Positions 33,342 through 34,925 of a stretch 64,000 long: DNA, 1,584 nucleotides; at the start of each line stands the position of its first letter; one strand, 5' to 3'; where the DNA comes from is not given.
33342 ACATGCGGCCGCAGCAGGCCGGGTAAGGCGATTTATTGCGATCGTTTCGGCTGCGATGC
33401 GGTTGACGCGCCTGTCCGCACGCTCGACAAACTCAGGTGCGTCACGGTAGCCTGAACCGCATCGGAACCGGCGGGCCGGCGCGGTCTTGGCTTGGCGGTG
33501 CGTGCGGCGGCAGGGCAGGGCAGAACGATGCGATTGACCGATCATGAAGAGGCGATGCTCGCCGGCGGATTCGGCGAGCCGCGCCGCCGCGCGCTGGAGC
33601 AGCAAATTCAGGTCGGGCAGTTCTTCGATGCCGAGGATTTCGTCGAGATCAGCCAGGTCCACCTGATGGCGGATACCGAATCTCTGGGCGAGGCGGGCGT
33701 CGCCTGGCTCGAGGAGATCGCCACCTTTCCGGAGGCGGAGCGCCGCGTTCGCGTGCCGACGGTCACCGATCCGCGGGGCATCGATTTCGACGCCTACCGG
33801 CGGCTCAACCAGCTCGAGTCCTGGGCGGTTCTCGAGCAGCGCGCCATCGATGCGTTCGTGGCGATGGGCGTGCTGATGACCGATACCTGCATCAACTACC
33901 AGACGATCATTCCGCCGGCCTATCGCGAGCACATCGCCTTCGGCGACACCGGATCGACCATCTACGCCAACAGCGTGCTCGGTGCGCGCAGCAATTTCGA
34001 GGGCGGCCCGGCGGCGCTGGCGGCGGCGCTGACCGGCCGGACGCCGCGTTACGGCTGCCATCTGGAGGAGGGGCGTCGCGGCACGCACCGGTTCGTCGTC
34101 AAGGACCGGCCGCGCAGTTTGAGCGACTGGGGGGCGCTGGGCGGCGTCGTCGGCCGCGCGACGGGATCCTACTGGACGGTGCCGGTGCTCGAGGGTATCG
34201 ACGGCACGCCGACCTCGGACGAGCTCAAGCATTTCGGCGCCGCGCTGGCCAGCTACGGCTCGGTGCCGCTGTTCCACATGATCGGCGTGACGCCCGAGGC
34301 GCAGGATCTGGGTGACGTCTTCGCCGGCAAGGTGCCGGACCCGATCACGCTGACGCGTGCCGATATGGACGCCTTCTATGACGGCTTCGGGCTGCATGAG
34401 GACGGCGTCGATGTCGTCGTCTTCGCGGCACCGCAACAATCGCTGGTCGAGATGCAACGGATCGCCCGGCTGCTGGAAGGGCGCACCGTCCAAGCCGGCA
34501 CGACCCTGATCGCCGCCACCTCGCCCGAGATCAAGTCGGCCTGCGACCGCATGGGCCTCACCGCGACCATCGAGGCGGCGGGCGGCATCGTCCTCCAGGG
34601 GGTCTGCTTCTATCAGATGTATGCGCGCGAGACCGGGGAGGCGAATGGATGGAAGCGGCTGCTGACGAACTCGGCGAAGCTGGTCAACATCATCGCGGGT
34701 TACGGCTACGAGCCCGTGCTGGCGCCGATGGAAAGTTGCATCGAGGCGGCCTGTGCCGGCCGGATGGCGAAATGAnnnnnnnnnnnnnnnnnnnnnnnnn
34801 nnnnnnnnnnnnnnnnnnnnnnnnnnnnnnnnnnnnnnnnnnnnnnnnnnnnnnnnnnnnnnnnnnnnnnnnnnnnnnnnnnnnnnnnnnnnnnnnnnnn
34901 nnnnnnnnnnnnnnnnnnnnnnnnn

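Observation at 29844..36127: Aconitase-X (DUF521/DUF126) hydro-lyase pair wedged between xsc and pta, behind a TauR-like MocR regulator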

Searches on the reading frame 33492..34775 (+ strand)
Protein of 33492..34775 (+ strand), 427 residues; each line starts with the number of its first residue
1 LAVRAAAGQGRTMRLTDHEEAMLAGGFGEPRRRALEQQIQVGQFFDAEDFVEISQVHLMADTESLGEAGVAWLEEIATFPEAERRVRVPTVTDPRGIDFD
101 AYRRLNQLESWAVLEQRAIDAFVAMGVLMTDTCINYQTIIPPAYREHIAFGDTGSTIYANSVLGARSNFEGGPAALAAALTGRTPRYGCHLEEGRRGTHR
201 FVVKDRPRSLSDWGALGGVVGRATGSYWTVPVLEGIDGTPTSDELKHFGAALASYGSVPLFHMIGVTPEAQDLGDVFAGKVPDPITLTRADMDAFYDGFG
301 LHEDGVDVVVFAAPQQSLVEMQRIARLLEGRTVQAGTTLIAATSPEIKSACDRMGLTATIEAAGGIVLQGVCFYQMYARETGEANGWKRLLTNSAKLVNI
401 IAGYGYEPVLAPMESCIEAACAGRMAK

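Call 3: search_protein_families(library=pfam, proteins=[window:33492-34775:+])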
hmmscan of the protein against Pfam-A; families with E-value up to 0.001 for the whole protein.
window:33492-34775:+ (427 aa): 1 family
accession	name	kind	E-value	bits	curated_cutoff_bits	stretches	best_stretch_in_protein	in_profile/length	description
PF04412.18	AcnX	-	1.6e-110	370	31.5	1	13-418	1-400/400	Aconitase X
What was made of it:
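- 33528..34775 (+): acnXL, large (catalytic-domain) subunit of a two-subunit aconitase X, from the uncharacterised Asp140/Thr141/Ala301/Tyr362 clade. PF04412, 370 bits (call 3).
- Checked: AcnX large subunit, 33528-34775: Pfam PF04412, 370 bits, full length (call 3).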

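Call 4: search_protein_families(library=ncbifam, proteins=[window:33492-34775:+])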
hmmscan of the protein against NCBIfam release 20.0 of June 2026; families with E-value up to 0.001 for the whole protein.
window:33492-34775:+ (427 aa): 1 family
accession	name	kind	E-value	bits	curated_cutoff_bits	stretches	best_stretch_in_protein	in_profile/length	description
NF051439.1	C3LHypDHLhpIPSEAE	equivalog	1.4e-60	205.3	700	1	8-425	139-548/555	cis-3-hydroxy-L-proline dehydratase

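Call 6: find_homologous_proteins(query=window:33528-34775:+)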
Query window:33528-34775:+ (415 aa): 8000 proteins with E <= 0.001 among 8000 candidates; the best 120 are listed.
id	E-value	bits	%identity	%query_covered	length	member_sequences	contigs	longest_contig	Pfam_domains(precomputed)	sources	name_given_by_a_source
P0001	3.3e-278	940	100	100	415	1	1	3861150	PF28406.1,PF04412.20,PF28403.1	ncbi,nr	ncbi:MAG: aconitase X catalytic domain-containing protein [Rhodospirillales bacterium]|nr:MAG: aconi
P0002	5.3e-255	864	90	100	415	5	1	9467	PF28406.1,PF04412.20,PF28403.1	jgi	-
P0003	2.0e-251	852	89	100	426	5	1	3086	PF28406.1,PF04412.20,PF28403.1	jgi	-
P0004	2.7e-250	848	89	100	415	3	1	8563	PF28406.1,PF04412.20,PF28403.1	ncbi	-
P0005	5.3e-250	847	88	100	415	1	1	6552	PF28406.1,PF04412.20,PF28403.1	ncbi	-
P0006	3.0e-249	845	88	100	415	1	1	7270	PF28406.1,PF04412.20,PF28403.1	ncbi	-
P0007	1.8e-247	839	88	100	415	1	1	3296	PF28406.1,PF04412.20,PF28403.1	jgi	jgi:predicted aconitase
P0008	2.0e-246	835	87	100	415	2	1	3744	PF28406.1,PF04412.20,PF28403.1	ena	-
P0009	6.7e-244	827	87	100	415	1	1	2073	PF28406.1,PF04412.20,PF28403.1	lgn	-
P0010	5.4e-237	804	84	100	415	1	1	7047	PF28406.1,PF04412.20,PF28403.1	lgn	-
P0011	2.1e-236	802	83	100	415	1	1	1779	PF28406.1,PF04412.20,PF28403.1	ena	-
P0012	3.3e-236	802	83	100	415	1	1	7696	PF28406.1,PF04412.20,PF28403.1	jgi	-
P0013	1.5e-235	800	83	100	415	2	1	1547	PF28406.1,PF04412.20,PF28403.1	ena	-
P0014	3.1e-235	799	84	100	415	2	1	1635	PF28406.1,PF04412.20,PF28403.1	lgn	-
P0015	8.2e-235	797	82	100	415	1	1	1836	PF28406.1,PF04412.20,PF28403.1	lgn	-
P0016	1.6e-233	793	82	100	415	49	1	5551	PF28406.1,PF04412.20,PF28403.1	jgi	jgi:predicted aconitase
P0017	7.2e-233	791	82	100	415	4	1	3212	PF28406.1,PF04412.20,PF28403.1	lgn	-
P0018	2.5e-231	786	81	100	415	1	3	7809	PF28406.1,PF04412.20,PF28403.1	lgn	-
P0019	7.9e-230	781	82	100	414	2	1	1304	PF28406.1,PF04412.20,PF28403.1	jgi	-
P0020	1.1e-228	777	81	100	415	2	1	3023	PF28406.1,PF04412.20,PF28403.1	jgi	-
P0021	3.5e-226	769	83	98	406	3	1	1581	PF28406.1,PF04412.20,PF28403.1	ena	-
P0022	5.6e-211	719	84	89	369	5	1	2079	PF28406.1,PF04412.20,PF28403.1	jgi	jgi:predicted aconitase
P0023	2.1e-209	713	77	97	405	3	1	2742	PF28406.1,PF04412.20,PF28403.1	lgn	-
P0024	7.8e-209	712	76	99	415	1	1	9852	PF28406.1,PF04412.20,PF28403.1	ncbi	-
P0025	1.2e-207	708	77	97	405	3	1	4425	PF28406.1,PF04412.20,PF28403.1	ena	-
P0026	6.1e-207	705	75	99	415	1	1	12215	PF28406.1,PF04412.20,PF28403.1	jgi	jgi:predicted aconitase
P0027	8.5e-207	705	75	100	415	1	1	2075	PF28406.1,PF04412.20,PF28403.1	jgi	-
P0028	1.2e-206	704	77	97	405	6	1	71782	PF28406.1,PF04412.20,PF28403.1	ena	-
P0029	1.6e-206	704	75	99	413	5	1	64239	PF28406.1,PF04412.20,PF28403.1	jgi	jgi:predicted aconitase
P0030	1.1e-205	701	76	97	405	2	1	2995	PF28406.1,PF04412.20,PF28403.1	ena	-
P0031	2.9e-205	700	73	100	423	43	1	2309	PF28406.1,PF04412.20,PF28403.1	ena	-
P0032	4.2e-205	699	75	100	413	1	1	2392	PF28406.1,PF04412.20,PF28403.1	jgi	jgi:predicted aconitase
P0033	5.7e-205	699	75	100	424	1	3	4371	PF28406.1,PF04412.20,PF28403.1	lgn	-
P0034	1.3e-204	698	75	100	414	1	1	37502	PF28406.1,PF04412.20,PF28403.1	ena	-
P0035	1.3e-204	698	73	100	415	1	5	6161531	PF28406.1,PF04412.20,PF28403.1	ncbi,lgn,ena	-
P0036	1.8e-204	697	76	98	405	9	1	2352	PF28406.1,PF04412.20,PF28403.1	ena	-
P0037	5.3e-204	696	74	100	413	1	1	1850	PF28406.1,PF04412.20,PF28403.1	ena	-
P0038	8.2e-204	695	76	100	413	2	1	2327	PF28406.1,PF04412.20,PF28403.1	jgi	jgi:predicted aconitase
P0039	1.5e-203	694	74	100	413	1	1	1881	PF28406.1,PF04412.20,PF28403.1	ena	-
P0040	2.1e-203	694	75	100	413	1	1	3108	PF28406.1,PF04412.20,PF28403.1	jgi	jgi:predicted aconitase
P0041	1.1e-202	691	74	100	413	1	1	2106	PF28406.1,PF04412.20,PF28403.1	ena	-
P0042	1.7e-202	691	72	100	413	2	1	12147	PF28406.1,PF04412.20,PF28403.1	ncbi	ncbi:MAG: aconitase X catalytic domain-containing protein [Gammaproteobacteria bacterium]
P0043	2.7e-202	690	74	100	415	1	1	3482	PF28406.1,PF04412.20,PF28403.1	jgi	-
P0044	5.0e-202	689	73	100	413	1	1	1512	PF28406.1,PF04412.20,PF28403.1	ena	-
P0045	5.8e-202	689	74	100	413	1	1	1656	PF28406.1,PF04412.20,PF28403.1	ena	-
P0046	7.1e-202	689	74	100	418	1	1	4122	PF28406.1,PF04412.20,PF28403.1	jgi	jgi:predicted aconitase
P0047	1.0e-201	688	74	100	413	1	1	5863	PF28406.1,PF04412.20,PF28403.1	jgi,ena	-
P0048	1.1e-201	688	74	100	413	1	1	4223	PF28406.1,PF04412.20,PF28403.1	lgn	-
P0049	1.3e-201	688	75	100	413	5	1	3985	PF28406.1,PF04412.20,PF28403.1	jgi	jgi:hypothetical protein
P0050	2.0e-201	687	74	100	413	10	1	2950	PF28406.1,PF04412.20,PF28403.1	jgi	jgi:predicted aconitase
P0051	2.1e-201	687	74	100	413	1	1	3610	PF28406.1,PF04412.20,PF28403.1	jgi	jgi:predicted aconitase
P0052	2.4e-201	687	74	100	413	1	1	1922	PF28406.1,PF04412.20,PF28403.1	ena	-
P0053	3.6e-201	686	74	100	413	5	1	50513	PF28406.1,PF04412.20,PF28403.1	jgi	jgi:predicted aconitase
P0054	3.9e-201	686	73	100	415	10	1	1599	PF28406.1,PF04412.20,PF28403.1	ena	-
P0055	4.1e-201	686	74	100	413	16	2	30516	PF28406.1,PF04412.20,PF28403.1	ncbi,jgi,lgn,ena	-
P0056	6.2e-201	686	74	100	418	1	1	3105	PF28406.1,PF04412.20,PF28403.1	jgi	jgi:hypothetical protein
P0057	1.0e-200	685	73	100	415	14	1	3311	PF28406.1,PF04412.20,PF28403.1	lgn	-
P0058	1.3e-200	685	76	97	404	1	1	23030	PF28406.1,PF04412.20,PF28403.1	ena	-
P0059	2.0e-200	684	73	100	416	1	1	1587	PF28406.1,PF04412.20,PF28403.1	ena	-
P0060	2.2e-200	684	74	100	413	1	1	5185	PF28406.1,PF04412.20,PF28403.1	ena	-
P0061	4.6e-200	683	73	100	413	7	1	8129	PF28406.1,PF04412.20,PF28403.1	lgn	-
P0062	4.7e-200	683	74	100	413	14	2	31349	PF28406.1,PF04412.20,PF28403.1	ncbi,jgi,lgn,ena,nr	ncbi:MAG: aconitase X catalytic domain-containing protein [Gammaproteobacteria bacterium]|jgi:predic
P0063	7.3e-200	682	74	100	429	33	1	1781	PF28406.1,PF04412.20,PF28403.1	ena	-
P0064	9.1e-200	682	73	100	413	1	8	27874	PF28406.1,PF04412.20,PF28403.1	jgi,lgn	jgi:predicted aconitase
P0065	1.5e-199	681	75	100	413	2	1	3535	PF28406.1,PF04412.20,PF28403.1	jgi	jgi:predicted aconitase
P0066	1.8e-199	681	71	100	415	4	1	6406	PF28406.1,PF04412.20,PF28403.1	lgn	-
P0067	1.9e-199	681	75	100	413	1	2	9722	PF28406.1,PF04412.20,PF28403.1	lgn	-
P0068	3.4e-199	680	73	100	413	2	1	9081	PF28406.1,PF04412.20,PF28403.1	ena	-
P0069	8.1e-199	679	73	100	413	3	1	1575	PF28406.1,PF04412.20,PF28403.1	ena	-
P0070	9.4e-199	678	72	100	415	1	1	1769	PF28406.1,PF04412.20,PF28403.1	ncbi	-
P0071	1.0e-198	678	70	100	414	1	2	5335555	PF28406.1,PF04412.20,PF28403.1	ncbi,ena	-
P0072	2.1e-198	677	74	100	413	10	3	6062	PF28406.1,PF04412.20,PF28403.1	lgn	-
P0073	2.3e-198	677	73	100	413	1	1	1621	PF28406.1,PF04412.20,PF28403.1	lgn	-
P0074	2.7e-198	677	72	100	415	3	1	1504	PF28406.1,PF04412.20,PF28403.1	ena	-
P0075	3.2e-198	677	72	100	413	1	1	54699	PF28406.1,PF04412.20,PF28403.1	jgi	-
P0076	3.7e-198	676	70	100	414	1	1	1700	PF28406.1,PF04412.20,PF28403.1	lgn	-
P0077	5.9e-198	676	70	100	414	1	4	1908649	PF28406.1,PF04412.20,PF28403.1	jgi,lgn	-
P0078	9.5e-198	675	72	100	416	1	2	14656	PF28406.1,PF04412.20,PF28403.1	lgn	-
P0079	1.5e-197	674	70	100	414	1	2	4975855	PF28406.1,PF04412.20,PF28403.1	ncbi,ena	-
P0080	3.1e-197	673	72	100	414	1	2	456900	PF28406.1,PF04412.20,PF28403.1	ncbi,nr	ncbi:MAG: aconitase X catalytic domain-containing protein [Ectothiorhodospiraceae bacterium]|nr:acon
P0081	3.3e-197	673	71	100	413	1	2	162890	PF28406.1,PF04412.20,PF28403.1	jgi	-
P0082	3.3e-197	673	72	100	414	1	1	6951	PF28406.1,PF04412.20,PF28403.1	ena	-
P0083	4.0e-197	673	72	100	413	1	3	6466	PF28406.1,PF04412.20,PF28403.1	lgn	-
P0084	4.3e-197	673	70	100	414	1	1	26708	PF28406.1,PF04412.20,PF28403.1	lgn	-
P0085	5.2e-197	673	69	100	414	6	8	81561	PF28406.1,PF04412.20,PF28403.1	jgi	jgi:predicted aconitase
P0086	5.2e-197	673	70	100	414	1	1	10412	PF28406.1,PF04412.20,PF28403.1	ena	-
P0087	6.8e-197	672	69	100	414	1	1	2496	PF28406.1,PF04412.20,PF28403.1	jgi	jgi:predicted aconitase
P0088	7.2e-197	672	69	100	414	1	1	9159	PF28406.1,PF04412.20,PF28403.1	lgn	-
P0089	8.2e-197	672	72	100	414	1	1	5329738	PF28406.1,PF04412.20,PF28403.1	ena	-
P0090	8.3e-197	672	73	100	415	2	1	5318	PF28406.1,PF04412.20,PF28403.1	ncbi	-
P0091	8.4e-197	672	72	100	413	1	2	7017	PF28406.1,PF04412.20,PF28403.1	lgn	-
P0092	8.5e-197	672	73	99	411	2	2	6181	PF28406.1,PF04412.20,PF28403.1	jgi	jgi:predicted aconitase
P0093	1.1e-196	672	69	100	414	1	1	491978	PF28406.1,PF04412.20,PF28403.1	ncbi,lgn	-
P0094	1.4e-196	671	72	100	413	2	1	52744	PF28406.1,PF04412.20,PF28403.1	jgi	-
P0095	1.8e-196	671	69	100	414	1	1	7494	PF28406.1,PF04412.20,PF28403.1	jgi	-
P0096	2.1e-196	671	69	100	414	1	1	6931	PF28406.1,PF04412.20,PF28403.1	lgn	-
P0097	2.3e-196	671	72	100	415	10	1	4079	PF28406.1,PF04412.20,PF28403.1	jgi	jgi:predicted aconitase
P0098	2.3e-196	670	69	100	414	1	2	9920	PF28406.1,PF04412.20,PF28403.1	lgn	-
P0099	2.5e-196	670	73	100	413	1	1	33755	PF28406.1,PF04412.20,PF28403.1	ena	-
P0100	2.5e-196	670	72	100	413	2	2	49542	PF28406.1,PF04412.20,PF28403.1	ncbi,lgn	ncbi:MAG: aconitase X [Acidiferrobacterales bacterium]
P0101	3.1e-196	670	69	100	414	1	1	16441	PF28406.1,PF04412.20,PF28403.1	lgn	-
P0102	4.0e-196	670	69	100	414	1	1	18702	PF28406.1,PF04412.20,PF28403.1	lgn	-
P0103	5.9e-196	669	72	100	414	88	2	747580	PF28406.1,PF04412.20,PF28403.1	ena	-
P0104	7.8e-196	669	69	100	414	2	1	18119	PF28406.1,PF04412.20,PF28403.1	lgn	-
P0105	1.0e-195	668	69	100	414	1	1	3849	PF28406.1,PF04412.20,PF28403.1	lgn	-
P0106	1.1e-195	668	72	100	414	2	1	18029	PF28406.1,PF04412.20,PF28403.1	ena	-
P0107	1.2e-195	668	69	100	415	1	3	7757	PF28406.1,PF04412.20,PF28403.1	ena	-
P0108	2.3e-195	667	69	100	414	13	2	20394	PF28406.1,PF04412.20,PF28403.1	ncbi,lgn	-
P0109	2.5e-195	667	74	97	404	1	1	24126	PF28406.1,PF04412.20,PF28403.1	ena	-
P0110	2.8e-195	667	73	100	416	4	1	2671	PF28406.1,PF04412.20,PF28403.1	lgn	-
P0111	3.1e-195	667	73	100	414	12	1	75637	PF28406.1,PF04412.20,PF28403.1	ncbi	-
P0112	3.3e-195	667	69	100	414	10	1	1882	PF28406.1,PF04412.20,PF28403.1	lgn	-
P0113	3.8e-195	667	72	100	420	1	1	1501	PF28406.1,PF04412.20,PF28403.1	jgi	jgi:predicted aconitase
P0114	4.4e-195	666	69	100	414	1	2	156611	PF28406.1,PF04412.20,PF28403.1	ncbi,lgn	-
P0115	4.4e-195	666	69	100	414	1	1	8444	PF28406.1,PF04412.20,PF28403.1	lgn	-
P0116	6.6e-195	666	72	100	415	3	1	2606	PF28406.1,PF04412.20,PF28403.1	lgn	-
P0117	6.9e-195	666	73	100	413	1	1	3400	PF28406.1,PF04412.20,PF28403.1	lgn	-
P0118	8.4e-195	665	74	97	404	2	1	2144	PF28406.1,PF04412.20,PF28403.1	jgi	-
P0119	9.8e-195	665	69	100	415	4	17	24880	PF28406.1,PF04412.20,PF28403.1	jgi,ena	jgi:hypothetical protein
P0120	1.6e-194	664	72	100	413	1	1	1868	PF28406.1,PF04412.20,PF28403.1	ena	-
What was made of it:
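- Checked: It is identical to a 415-aa protein named 'aconitase X catalytic domain-containing protein [Rhodospirillales bacterium]' (call 6).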

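Call 9: find_encoding_contigs(protein=P0035, flank=8000, max_places=2)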
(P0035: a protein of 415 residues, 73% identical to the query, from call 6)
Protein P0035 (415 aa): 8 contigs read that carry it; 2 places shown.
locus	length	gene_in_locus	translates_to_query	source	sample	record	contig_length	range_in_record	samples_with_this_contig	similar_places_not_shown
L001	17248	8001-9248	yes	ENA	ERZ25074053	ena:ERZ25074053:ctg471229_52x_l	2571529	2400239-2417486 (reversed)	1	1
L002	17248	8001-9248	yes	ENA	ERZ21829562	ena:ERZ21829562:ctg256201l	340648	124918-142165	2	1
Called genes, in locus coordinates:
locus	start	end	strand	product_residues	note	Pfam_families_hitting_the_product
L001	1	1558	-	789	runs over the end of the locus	PF01315:Ald_Xan_dh_C, PF02738:MoCoBD_1, PF20256:MoCoBD_2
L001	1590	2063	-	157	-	PF00111:Fer2, PF01799:Fer2_2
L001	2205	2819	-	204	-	PF06240:COXG, PF10604:Polyketide_cyc2 (weak), PF03364:Polyketide_cyc (weak)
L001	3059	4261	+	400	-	PF13433:Peripla_BP_5, PF13458:Peripla_BP_6, PF01094:ANF_receptor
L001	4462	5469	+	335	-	PF02653:BPD_transp_2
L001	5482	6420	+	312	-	PF02653:BPD_transp_2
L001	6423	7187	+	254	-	PF00005:ABC_tran, PF13304:AAA_21 (faint), PF12399:BCA_ABC_TP_C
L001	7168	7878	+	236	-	PF00005:ABC_tran, PF13304:AAA_21 (faint)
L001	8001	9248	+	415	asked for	PF04412:AcnX, PF28403:AcnX_2nd, PF28406:AcnX_3rd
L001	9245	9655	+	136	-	PF01989:AcnX_swivel_put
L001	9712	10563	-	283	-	PF02668:TauD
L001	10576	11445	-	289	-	PF02668:TauD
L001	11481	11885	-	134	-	PF19305:MmgE_PrpD_C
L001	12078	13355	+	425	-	PF00872:Transposase_mut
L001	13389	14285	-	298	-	PF03972:MmgE_PrpD_N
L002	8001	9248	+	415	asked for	PF04412:AcnX, PF28403:AcnX_2nd, PF28406:AcnX_3rd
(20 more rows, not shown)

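Call 10: find_encoding_contigs(protein=P0028, flank=8000, max_places=2)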
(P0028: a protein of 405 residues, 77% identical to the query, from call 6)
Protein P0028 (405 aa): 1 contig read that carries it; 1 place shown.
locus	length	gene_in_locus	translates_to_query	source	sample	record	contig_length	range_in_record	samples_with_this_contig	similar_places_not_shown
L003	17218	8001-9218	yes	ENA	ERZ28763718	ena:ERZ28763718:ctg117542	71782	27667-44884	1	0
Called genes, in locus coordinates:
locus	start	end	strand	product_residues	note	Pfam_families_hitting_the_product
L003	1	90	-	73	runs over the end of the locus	-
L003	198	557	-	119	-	-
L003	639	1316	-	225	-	PF13489:Methyltransf_23, PF06325:PrmA (weak), PF13847:Methyltransf_31, PF08241:Methyltransf_11, PF08242:Methyltransf_12, PF13649:Methyltransf_25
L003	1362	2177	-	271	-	PF00218:IGPS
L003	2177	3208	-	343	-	PF02885:Glycos_trans_3N, PF00591:Glycos_transf_3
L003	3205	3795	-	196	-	PF00117:GATase, PF07722:Peptidase_C26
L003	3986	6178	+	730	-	PF19335:HMBD, PF00122:E1-E2_ATPase, PF00702:Hydrolase, PF08282:Hydrolase_3 (faint)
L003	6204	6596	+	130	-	PF00376:MerR, PF13411:MerR_1, PF09278:MerR-DNA-bind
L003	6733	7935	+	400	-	PF04748:Polysacc_deac_2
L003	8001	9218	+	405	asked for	PF04412:AcnX, PF28403:AcnX_2nd, PF28406:AcnX_3rd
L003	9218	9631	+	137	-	PF01989:AcnX_swivel_put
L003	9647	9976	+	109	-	PF07372:DUF1491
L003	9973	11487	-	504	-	PF04715:, PF00425:Chorismate_bind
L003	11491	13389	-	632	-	PF13623:SurA_N_2, PF13624:SurA_N_3, PF13145:Rotamase_2, PF13616:Rotamase_3 (weak), PF00639:Rotamase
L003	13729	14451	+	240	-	PF00121:TIM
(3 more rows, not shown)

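Call 11: find_encoding_contigs(protein=P0002, flank=8000, max_places=2)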
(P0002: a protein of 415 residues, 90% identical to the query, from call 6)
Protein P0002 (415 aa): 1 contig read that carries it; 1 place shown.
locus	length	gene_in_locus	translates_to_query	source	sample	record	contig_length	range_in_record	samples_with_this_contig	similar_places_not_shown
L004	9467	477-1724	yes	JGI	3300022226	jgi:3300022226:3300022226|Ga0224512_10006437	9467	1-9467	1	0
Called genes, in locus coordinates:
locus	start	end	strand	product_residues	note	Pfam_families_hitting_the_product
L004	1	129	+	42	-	?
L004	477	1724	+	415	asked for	PF04412:AcnX, PF28403:AcnX_2nd, PF28406:AcnX_3rd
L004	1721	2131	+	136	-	PF01989:AcnX_swivel_put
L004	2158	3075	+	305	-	PF01515:PTA_PTB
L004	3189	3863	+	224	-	-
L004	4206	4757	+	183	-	PF09361:Phasin_2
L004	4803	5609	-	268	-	PF13489:Methyltransf_23 (weak), PF08242:Methyltransf_12 (weak), PF08241:Methyltransf_11, PF13649:Methyltransf_25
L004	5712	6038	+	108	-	PF02617:ClpS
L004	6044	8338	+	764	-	PF02861:Clp_N, PF00004:AAA, PF23569:NBD_SMAX1 (weak), PF17871:AAA_lid_9, PF00004:AAA, PF07724:AAA_2, PF07728:AAA_5, PF10431:ClpB_D2-small, +7 more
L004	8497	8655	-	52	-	-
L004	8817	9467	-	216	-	PF04339:FemAB_like, PF13480:Acetyltransf_6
